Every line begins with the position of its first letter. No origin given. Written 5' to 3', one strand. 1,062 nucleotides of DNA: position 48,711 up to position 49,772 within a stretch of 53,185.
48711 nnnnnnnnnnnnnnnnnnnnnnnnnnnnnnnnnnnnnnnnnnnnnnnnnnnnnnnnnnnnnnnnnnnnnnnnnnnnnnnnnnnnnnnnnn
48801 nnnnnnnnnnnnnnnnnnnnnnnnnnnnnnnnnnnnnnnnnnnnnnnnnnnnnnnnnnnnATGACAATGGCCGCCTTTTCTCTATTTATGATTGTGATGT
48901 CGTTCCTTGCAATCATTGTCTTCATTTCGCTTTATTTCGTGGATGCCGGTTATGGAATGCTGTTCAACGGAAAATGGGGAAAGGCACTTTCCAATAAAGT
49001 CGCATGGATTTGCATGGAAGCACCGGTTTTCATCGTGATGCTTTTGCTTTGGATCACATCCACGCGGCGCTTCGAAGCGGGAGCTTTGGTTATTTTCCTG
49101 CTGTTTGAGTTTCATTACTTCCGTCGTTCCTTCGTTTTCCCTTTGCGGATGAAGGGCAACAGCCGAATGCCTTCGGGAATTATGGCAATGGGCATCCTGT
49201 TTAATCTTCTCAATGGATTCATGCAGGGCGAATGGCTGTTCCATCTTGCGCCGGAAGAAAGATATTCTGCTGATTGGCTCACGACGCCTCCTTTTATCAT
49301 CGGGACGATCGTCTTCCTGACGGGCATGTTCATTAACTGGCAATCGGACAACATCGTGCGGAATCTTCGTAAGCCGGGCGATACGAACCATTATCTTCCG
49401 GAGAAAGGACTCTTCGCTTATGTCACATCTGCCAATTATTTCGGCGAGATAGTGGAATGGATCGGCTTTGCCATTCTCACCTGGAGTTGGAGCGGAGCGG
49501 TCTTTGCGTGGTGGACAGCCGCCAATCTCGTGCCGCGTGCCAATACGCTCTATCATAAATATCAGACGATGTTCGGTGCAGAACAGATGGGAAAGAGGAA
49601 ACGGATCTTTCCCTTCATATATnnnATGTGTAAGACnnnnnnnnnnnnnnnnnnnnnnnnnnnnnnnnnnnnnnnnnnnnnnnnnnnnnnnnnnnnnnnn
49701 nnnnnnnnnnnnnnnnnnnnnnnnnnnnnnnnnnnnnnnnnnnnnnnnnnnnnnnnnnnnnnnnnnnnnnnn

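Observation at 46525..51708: Sensor histidine kinase translationally coupled to a 5-alpha-reductase-like / OYE flavoenzyme / SDR module resembling an allo-bile-acid or steroid reduction cluster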

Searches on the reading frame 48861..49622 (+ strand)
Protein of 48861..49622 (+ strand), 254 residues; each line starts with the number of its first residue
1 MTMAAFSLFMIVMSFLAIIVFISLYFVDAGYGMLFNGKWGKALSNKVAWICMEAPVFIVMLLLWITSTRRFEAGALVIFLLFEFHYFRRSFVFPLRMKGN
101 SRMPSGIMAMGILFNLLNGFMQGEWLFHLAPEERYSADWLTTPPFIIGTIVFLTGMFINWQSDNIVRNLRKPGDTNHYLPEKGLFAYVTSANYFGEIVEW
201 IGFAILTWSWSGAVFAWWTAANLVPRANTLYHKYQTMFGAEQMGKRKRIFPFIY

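Call 3: search_protein_families(library=pfam, proteins=[window:48861-49622:+], max_evalue=0.01)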
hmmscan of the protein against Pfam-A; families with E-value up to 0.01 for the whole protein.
window:48861-49622:+ (254 aa): 2 families
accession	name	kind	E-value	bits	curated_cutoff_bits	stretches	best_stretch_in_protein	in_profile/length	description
PF02544.21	Steroid_dh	-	6e-42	143.6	22.6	1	103-254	3-150/150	3-oxo-5-alpha-steroid 4-dehydrogenase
PF06966.17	DUF1295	-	1.9e-09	37.8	20.4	1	146-223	122-199/235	Protein of unknown function (DUF1295)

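Call 4: search_protein_families(library=ncbifam, proteins=[window:48861-49622:+], max_evalue=0.01)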
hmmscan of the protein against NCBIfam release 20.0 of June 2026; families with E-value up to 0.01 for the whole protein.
window:48861-49622:+ (254 aa): 0 families

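Call 7: find_related_loci(query=window:48861-49622:+, collection=genome_contigs, flank=10000)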
Query window:48861-49622:+ (254 aa) in genome_contigs; peptide patterns used: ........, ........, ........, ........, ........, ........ (x = any residue, [..] = any of these).
371 stretches matched a pattern; 361 encode a relative of the query (tblastn E <= 1e-3); the best 80 are kept; 80 distinct loci.
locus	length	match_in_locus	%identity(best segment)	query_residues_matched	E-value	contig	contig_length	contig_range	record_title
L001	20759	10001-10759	72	1-254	5e-124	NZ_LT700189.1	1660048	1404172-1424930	Parabacteroides massiliensis strain SN4, whole genome shotgun sequence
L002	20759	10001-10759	71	1-254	3e-122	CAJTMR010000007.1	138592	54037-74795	MAG TPA_asm: uncultured Parabacteroides sp. isolate MGBC100138 genome assembly, contig: MGBC100138.7, whole genome shotg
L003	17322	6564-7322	70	1-254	4e-122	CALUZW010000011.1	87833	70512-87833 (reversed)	MAG: uncultured Bacteroidales bacterium isolate BRZ_AF__bin46 genome assembly, contig: BRZ_AF__NODE_476_length_87833_cov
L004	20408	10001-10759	70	1-254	4e-122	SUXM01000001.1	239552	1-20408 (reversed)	MAG: Parabacteroides distasonis isolate SIG124 NODE_600_length_239552_cov_4.203655, whole genome shotgun sequence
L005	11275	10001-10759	71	1-254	5e-122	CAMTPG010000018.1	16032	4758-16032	MAG TPA_asm: uncultured Parabacteroides sp. isolate SRR7610133_bin.1_metaWRAP_v1.3_MAG genome assembly, contig: ERZ14188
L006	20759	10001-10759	70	1-254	9e-122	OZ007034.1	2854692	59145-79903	MAG: uncultured Bacteroides sp. isolate 6737_HOM_CTRL_s7.ctg000008l_hifiasm_large MAG genome assembly, chromosome: 1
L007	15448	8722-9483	69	1-254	1e-121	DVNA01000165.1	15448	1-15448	MAG TPA_asm: Candidatus Gallibacteroides avistercoris isolate CHK158-818 CHK158__C282661_L15448_ERR2241950, whole genome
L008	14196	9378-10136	70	1-254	3e-121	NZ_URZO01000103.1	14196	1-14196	Uncultured Parabacteroides sp. isolate UMGS1511, whole genome shotgun sequence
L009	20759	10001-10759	70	1-254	1e-120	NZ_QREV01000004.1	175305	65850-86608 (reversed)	Parabacteroides acidifaciens strain 426-9 Scaffold4, whole genome shotgun sequence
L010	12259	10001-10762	69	1-254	3e-120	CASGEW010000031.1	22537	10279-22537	uncultured Bacteroidales bacterium isolate O35_L1_319319_idba_bin.174 genome assembly, contig: O35_L1_319319_idba_bin.17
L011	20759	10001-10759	72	1-254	5e-120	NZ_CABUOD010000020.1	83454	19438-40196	MAG: uncultured Parabacteroides sp. isolate MGYG-HGUT-04180, whole genome shotgun sequence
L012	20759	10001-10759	73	1-254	5e-119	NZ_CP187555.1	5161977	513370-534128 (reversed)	Parabacteroides sp. ASD2025 chromosome, complete genome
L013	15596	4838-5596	72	1-254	2e-118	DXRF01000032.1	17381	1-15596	MAG TPA_asm: Parabacteroides sp. isolate HRGM_Genome_1745 HRGM_Genome_1745_32, whole genome shotgun sequence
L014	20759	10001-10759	72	1-254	3e-118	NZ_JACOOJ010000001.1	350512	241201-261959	Parabacteroides hominis strain NSJ-79 N17_ctg001, whole genome shotgun sequence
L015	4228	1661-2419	68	1-254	2e-118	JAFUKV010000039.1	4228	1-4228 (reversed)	MAG: Bacteroidaceae bacterium isolate RGIG4586 Roe_deer_Rectum-3__c91112, whole genome shotgun sequence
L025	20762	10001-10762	65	1-254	2e-113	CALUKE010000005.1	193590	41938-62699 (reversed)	MAG: uncultured Odoribacter sp. isolate BRZ_DL__bin53 genome assembly, contig: BRZ_DL__NODE_71_length_193590_cov_15.8619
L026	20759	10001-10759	65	1-254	2e-113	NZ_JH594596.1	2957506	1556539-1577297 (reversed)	Odoribacter laneus YIT 12061 supercont1.1, whole genome shotgun sequence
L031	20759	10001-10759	63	3-254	5e-110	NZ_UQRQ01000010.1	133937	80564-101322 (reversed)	Uncultured Sanguibacteroides sp. isolate UMGS572, whole genome shotgun sequence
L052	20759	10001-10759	62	1-254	6e-107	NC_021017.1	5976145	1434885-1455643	Bacteroides xylanisolvens XB1A, complete sequence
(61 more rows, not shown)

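Call 18: search_protein_families(library=pfam, proteins=[L001:9196-10008:+, L001:5857-8961:+, L052:5018-7240:+, L052:7247-8440:+, L052:8464-9804:+, L025:7602-9986:+, L026:8332-9366:+, L031:9076-9822:+, L031:8247-9011:+, L007:7108-8526:+], max_evalue=0.001)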
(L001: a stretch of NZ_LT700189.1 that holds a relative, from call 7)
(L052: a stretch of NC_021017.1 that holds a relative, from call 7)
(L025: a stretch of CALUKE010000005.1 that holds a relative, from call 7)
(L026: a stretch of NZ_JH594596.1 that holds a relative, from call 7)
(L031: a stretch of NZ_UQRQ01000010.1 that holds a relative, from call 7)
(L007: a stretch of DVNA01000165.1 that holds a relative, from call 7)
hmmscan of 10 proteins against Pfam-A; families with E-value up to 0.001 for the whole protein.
L001:9196-10008:+ (271 aa): 3 families
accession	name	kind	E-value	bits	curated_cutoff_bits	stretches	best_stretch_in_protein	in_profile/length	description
PF00486.34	Trans_reg_C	-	2.5e-17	63.1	26.2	1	191-264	2-77/77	Transcriptional regulatory protein, C terminal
PF00072.30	Response_reg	-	4.7e-09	36.8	30.2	1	56-154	12-110/111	Response regulator receiver domain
PF23198.2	PDE8A_N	-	2.5e-06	27.9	29.6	1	44-113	12-82/147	PDE8A-like, N-terminal domain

L001:5857-8961:+ (1035 aa): 2 families
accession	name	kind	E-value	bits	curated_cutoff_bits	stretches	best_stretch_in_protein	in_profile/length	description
PF00873.25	ACR_tran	-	1.3e-257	857.9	28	1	4-1020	2-1020/1021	AcrB/AcrD/AcrF family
PF03176.21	MMPL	-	7.8e-14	51.8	20.5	2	829-1031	105-313/333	MMPL family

L052:5018-7240:+ (741 aa): 2 families
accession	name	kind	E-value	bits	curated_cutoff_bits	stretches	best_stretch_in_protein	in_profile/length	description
PF00330.25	Aconitase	-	1.7e-144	482.7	28.7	1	28-471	1-463/463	Aconitase family (aconitate hydratase)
PF00694.25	Aconitase_C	-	3.5e-38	131.3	22.8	1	548-676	1-129/131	Aconitase C-terminal domain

L052:7247-8440:+ (398 aa): 1 family
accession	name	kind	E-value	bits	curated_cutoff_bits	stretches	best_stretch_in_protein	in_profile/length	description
PF00180.25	Iso_dh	-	9e-90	301.9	27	1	20-390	2-348/348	Isocitrate/isopropylmalate dehydrogenase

L052:8464-9804:+ (447 aa): 1 family
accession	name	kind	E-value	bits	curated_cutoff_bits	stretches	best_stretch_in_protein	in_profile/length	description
PF00285.26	Citrate_synt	-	1e-112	377.2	27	1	40-431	3-357/357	Citrate synthase, C-terminal domain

L025:7602-9986:+ (795 aa): 9 families
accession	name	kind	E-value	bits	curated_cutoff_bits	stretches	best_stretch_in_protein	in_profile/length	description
PF00326.27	Peptidase_S9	-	7.7e-52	176.3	22.6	1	583-795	1-211/213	Prolyl oligopeptidase family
PF07676.18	PD40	-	1.6e-15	57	20.9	0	389-412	9-33/38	WD40-like Beta Propeller Repeat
PF00561.26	Abhydrolase_1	-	2e-11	44.5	25.8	1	566-698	1-120/245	alpha/beta hydrolase fold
PF02129.25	Peptidase_S15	-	8.6e-11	42.4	23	1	554-693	9-143/262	X-Pro dipeptidyl-peptidase (S15 family)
PF00756.26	Esterase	-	7.2e-08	32.9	22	1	547-788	6-246/251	Putative esterase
PF00930.27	DPPIV_N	-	9.5e-07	28.3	22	1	165-253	2-95/354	Dipeptidyl peptidase IV (DPP IV) N-terminal region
PF12146.15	Hydrolase_4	-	3e-05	23.9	27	0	585-687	20-117/239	Serine aminopeptidase, S33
PF20434.5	BD-FAE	-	0.00012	22.1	26.8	0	563-748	11-209/215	BD-FAE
PF01738.24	DLH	-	0.00026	21.1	21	1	590-771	35-186/217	Dienelactone hydrolase family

L026:8332-9366:+ (345 aa): 2 families
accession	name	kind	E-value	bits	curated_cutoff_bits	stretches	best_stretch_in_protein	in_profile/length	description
PF04055.27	Radical_SAM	-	3.5e-13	50.5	29.5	1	53-143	1-99/166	Radical SAM superfamily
PF13186.11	SPASM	-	1.1e-06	29.2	21.5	1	266-327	1-67/67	Iron-sulfur cluster-binding domain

L031:9076-9822:+ (249 aa): 2 families
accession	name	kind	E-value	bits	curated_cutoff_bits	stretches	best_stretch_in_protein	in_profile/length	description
PF09360.15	zf-CDGSH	-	2.2e-37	127.5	29.5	2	192-235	2-48/48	Iron-binding zinc finger CDGSH type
PF06902.16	Fer4_19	-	6.5e-08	32.9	24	1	107-166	1-64/64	Divergent 4Fe-4S mono-cluster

L031:8247-9011:+ (255 aa): 1 family
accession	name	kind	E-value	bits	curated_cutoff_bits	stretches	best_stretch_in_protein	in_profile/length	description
PF03883.20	H2O2_YaaD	-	5.9e-78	262.1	29.6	1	1-242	1-235/236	Peroxide stress protein YaaA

L007:7108-8526:+ (473 aa): 1 family
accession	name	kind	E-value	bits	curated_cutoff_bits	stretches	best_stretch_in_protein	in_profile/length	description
PF00361.26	Proton_antipo_M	-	3.4e-72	243.5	21.5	1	123-413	1-294/294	NADH:quinone oxidoreductase/Mrp antiporter, TM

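Call 22: list_cluster_members(proteins=[P0001, window:48861-49622:+, window:49637-50866:+, window:50854-51705:+])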
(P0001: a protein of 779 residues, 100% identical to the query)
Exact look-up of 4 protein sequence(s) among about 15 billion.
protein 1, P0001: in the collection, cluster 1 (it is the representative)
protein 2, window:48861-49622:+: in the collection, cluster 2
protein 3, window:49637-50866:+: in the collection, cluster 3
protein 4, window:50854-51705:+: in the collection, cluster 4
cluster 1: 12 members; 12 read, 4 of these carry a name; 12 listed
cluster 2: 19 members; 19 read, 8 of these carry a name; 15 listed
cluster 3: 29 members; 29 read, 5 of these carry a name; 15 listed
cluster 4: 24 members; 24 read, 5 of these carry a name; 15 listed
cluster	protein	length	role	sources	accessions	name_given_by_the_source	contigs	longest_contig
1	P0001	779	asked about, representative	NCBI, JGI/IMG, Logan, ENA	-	-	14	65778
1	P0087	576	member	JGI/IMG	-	signal transduction histidine kinase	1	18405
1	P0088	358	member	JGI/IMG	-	signal transduction histidine kinase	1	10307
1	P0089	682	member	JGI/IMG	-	hypothetical protein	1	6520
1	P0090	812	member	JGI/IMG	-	signal transduction histidine kinase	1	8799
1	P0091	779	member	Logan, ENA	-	-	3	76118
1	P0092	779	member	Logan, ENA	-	-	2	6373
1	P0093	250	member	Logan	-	-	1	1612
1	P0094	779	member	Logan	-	-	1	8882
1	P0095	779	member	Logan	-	-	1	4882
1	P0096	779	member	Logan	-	-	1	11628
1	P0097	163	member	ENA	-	-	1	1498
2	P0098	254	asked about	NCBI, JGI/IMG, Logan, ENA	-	-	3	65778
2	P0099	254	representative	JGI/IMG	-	3-oxo-5-alpha-steroid 4-dehydrogenase 1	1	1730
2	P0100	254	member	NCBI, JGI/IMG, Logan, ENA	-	3-oxo-5-alpha-steroid 4-dehydrogenase 1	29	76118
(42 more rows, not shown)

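Call 39: find_homologous_proteins(query=window:48861-49622:+, max_evalue=1e-20)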
Query window:48861-49622:+ (254 aa): 3758 proteins with E <= 1e-20 among 4103 candidates; the best 120 are listed.
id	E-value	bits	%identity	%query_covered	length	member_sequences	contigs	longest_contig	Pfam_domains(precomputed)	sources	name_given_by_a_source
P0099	3.7e-166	569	98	100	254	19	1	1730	PF06966.18,PF02544.22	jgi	jgi:3-oxo-5-alpha-steroid 4-dehydrogenase 1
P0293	5.2e-122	424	70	100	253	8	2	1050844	PF02544.22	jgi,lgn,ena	-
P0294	1.1e-120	420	72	98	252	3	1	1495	PF06966.18,PF02544.22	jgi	jgi:3-oxo-5-alpha-steroid 4-dehydrogenase 1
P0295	1.2e-120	420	71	100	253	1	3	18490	PF06966.18,PF02544.22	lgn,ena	-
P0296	2.2e-120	419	71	100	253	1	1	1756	PF06966.18,PF02544.22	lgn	-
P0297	2.2e-120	419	70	100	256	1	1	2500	PF06966.18,PF02544.22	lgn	-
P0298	4.3e-120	418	69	100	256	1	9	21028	PF06966.18,PF02544.22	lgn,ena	-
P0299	5.4e-120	418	69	100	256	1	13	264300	PF06966.18,PF02544.22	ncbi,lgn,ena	-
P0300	7.7e-120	417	69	100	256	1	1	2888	PF06966.18,PF02544.22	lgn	-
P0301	8.1e-120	417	69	100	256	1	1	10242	PF06966.18,PF02544.22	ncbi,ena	-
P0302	8.3e-120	417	70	100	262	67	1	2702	PF06966.18,PF02544.22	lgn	-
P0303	8.7e-120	417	69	100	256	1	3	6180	PF06966.18,PF02544.22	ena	-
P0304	1.1e-119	417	72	100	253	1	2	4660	PF06966.18,PF02544.22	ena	-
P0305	1.1e-119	417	69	100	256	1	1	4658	PF06966.18,PF02544.22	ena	-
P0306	1.2e-119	417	69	100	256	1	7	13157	PF06966.18,PF02544.22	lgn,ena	-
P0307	1.4e-119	416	69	100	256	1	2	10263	PF06966.18,PF02544.22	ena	-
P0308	1.5e-119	416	69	100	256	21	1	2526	PF06966.18,PF02544.22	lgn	-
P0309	1.7e-119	416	69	100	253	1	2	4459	PF06966.18,PF02544.22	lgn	-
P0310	1.7e-119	416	69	100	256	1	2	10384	PF06966.18,PF02544.22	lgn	-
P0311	1.7e-119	416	69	100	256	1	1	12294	PF06966.18,PF02544.22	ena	-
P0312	2.0e-119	416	69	100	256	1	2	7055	PF06966.18,PF02544.22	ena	-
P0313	2.2e-119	416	69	100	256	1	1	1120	PF06966.18,PF02544.22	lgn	-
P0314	2.3e-119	416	69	100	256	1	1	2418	PF06966.18,PF02544.22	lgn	-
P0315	2.4e-119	416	69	100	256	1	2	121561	PF06966.18,PF02544.22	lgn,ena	-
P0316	3.0e-119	415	69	100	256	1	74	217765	PF06966.18,PF02544.22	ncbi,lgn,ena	-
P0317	3.1e-119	415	69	100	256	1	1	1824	PF06966.18,PF02544.22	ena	-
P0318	3.4e-119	415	69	100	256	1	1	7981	PF06966.18,PF02544.22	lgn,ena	-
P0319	3.7e-119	415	69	100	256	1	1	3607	PF06966.18,PF02544.22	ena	-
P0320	4.0e-119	415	69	100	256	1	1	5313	PF06966.18,PF02544.22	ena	-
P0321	4.1e-119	415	69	100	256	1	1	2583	PF06966.18,PF02544.22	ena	-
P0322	4.3e-119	415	69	100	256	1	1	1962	PF06966.18,PF02544.22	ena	-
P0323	4.6e-119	415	69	100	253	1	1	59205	PF06966.18,PF02544.22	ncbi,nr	ncbi:MAG TPA: DUF1295 domain-containing protein [Candidatus Caccoplasma merdavium]|nr:DUF1295 domain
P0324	5.0e-119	415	70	100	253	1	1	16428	PF06966.18,PF02544.22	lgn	-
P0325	5.1e-119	415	69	100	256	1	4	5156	PF06966.18,PF02544.22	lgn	-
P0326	5.7e-119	414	69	100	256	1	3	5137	PF06966.18,PF02544.22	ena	-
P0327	6.4e-119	414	69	100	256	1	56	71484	PF06966.18,PF02544.22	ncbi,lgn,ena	-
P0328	6.4e-119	414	69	100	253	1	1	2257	PF06966.18,PF02544.22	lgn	-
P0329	7.5e-119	414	69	100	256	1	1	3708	PF06966.18,PF02544.22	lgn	-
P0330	8.4e-119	414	70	100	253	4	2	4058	PF06966.18,PF02544.22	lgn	-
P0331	9.2e-119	414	68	100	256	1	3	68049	PF06966.18,PF02544.22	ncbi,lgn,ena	-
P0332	1.2e-118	413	69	100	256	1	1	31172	PF06966.18,PF02544.22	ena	-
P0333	1.3e-118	413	69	100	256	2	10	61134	PF06966.18,PF02544.22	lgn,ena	-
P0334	1.4e-118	413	69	100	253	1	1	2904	PF06966.18,PF02544.22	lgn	-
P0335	1.5e-118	413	71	100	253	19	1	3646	PF06966.18,PF02544.22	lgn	-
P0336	1.5e-118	413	69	100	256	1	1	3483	PF06966.18,PF02544.22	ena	-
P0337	1.6e-118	413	69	100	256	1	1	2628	PF06966.18,PF02544.22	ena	-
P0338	1.9e-118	413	69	100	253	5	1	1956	PF06966.18,PF02544.22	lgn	-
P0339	2.3e-118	412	68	100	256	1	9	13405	PF06966.18,PF02544.22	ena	-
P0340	2.5e-118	412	70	100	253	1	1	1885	PF06966.18,PF02544.22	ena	-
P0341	2.7e-118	412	69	100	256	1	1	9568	PF06966.18,PF02544.22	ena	-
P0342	3.2e-118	412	69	100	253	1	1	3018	PF06966.18,PF02544.22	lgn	-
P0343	3.3e-118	412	68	100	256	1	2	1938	PF06966.18,PF02544.22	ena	-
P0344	4.3e-118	411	71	99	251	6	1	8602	PF06966.18,PF02544.22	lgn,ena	-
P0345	4.8e-118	411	70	100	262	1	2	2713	PF06966.18,PF02544.22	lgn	-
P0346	4.9e-118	411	69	100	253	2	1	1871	PF06966.18,PF02544.22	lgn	-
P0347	5.3e-118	411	69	100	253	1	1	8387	PF02544.22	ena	-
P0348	7.6e-118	411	69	100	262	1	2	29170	PF06966.18,PF02544.22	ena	-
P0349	2.4e-117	409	71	98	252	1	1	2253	PF06966.18,PF02544.22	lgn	-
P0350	2.4e-117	409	70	100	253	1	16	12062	PF06966.18,PF02544.22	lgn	-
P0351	2.8e-117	409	69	99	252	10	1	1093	PF06966.18,PF02544.22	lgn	-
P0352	7.7e-117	407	70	100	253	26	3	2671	PF06966.18,PF02544.22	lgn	-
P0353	7.8e-117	407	68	100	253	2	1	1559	PF02544.22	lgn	-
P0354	1.1e-116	407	69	100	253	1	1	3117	PF06966.18,PF02544.22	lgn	-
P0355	1.1e-116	407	68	100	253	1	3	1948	PF02544.22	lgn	-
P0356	1.4e-116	406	69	100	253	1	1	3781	PF06966.18,PF02544.22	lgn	-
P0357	1.4e-116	406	69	100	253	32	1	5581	PF06966.18,PF02544.22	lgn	-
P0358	1.5e-116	406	67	100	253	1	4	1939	PF02544.22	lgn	-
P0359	1.7e-116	406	69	100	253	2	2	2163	PF02544.22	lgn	-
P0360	1.7e-116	406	70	98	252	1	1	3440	PF06966.18,PF02544.22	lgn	-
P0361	2.3e-116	406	70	100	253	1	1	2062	PF06966.18,PF02544.22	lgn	-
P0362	2.4e-116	406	74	91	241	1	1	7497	PF06966.18,PF02544.22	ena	-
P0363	2.6e-116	406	69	100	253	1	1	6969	PF06966.18,PF02544.22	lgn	-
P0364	2.9e-116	406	67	100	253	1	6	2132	PF02544.22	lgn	-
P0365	2.9e-116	405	67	100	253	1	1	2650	PF02544.22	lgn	-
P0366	3.3e-116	405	69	100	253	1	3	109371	PF02544.22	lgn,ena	-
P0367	3.5e-116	405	69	100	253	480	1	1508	PF02544.22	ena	-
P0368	3.5e-116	405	72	95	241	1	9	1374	PF06966.18,PF02544.22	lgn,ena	-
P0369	5.9e-116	404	67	100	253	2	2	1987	PF02544.22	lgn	-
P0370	9.1e-116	404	69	100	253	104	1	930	PF02544.22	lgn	-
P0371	9.6e-116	404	68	100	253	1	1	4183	PF06966.18,PF02544.22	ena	-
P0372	1.1e-115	404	69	100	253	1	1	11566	PF06966.18,PF02544.22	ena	-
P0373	1.2e-115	403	67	100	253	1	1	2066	PF02544.22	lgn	-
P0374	1.3e-115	403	67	100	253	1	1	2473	PF02544.22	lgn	-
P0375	1.6e-115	403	69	100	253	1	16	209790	PF06966.18,PF02544.22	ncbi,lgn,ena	-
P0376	1.6e-115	403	68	100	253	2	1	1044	PF06966.18,PF02544.22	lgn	-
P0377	1.7e-115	403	68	100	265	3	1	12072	PF06966.18,PF02544.22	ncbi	-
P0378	2.0e-115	403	69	98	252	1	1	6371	PF06966.18,PF02544.22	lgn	-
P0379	2.1e-115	403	67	100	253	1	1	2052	PF02544.22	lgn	-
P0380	2.4e-115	402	69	100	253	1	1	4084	PF06966.18,PF02544.22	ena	-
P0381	2.4e-115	402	69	100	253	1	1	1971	PF06966.18,PF02544.22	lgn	-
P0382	3.4e-115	402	67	100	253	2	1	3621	PF06966.18,PF02544.22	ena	-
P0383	4.0e-115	402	74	91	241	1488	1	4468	PF06966.18,PF02544.22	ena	-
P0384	7.0e-115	401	69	100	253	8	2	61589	PF02544.22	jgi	jgi:3-oxo-5-alpha-steroid 4-dehydrogenase 1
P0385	1.1e-114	400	68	100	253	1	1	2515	PF06966.18,PF02544.22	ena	-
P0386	1.2e-114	400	68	100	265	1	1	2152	PF06966.18,PF02544.22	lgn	-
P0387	1.4e-114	400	68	100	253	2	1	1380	PF06966.18,PF02544.22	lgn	-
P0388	1.7e-114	400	67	100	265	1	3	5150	PF06966.18,PF02544.22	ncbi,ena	-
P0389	2.0e-114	399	68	100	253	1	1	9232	PF06966.18,PF02544.22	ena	-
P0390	2.1e-114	399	67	100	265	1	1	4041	PF06966.18,PF02544.22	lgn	-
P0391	3.7e-114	399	68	100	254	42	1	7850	PF02544.22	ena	-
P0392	4.2e-114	398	67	100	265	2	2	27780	PF06966.18,PF02544.22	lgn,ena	-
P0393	4.2e-114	398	68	100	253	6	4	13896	PF02544.22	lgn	-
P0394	4.2e-114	398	67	100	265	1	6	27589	PF06966.18,PF02544.22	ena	-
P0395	4.6e-114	398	68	100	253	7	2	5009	PF06966.18,PF02544.22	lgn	-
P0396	5.5e-114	398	67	100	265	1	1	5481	PF06966.18,PF02544.22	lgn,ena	-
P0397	7.0e-114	398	68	100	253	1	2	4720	PF02544.22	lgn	-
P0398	9.6e-114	397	69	100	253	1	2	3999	PF06966.18,PF02544.22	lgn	-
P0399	1.1e-113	397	67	100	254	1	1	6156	PF06966.18,PF02544.22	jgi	-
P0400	1.1e-113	397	67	100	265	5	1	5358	PF06966.18,PF02544.22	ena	-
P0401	1.4e-113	397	67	100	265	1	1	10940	PF06966.18,PF02544.22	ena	-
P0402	2.1e-113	396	69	100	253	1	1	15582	PF06966.18,PF02544.22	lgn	-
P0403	2.8e-113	396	70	95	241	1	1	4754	PF06966.18,PF02544.22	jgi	jgi:3-oxo-5-alpha-steroid 4-dehydrogenase 1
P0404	3.2e-113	396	69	100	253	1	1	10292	PF06966.18,PF02544.22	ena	-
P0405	3.2e-113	396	69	100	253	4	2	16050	PF06966.18,PF02544.22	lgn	-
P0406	3.4e-113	395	66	100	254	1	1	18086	PF06966.18,PF02544.22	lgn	-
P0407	3.7e-113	395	67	99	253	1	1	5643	PF06966.18,PF02544.22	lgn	-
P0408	5.7e-113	395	67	100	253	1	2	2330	PF06966.18,PF02544.22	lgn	-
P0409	6.2e-113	395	68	100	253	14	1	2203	PF02544.22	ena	-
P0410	7.5e-113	394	69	100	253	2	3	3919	PF06966.18,PF02544.22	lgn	-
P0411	7.6e-113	394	68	100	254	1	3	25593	PF06966.18,PF02544.22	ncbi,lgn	ncbi:MAG: DUF1295 domain-containing protein [Tannerellaceae bacterium]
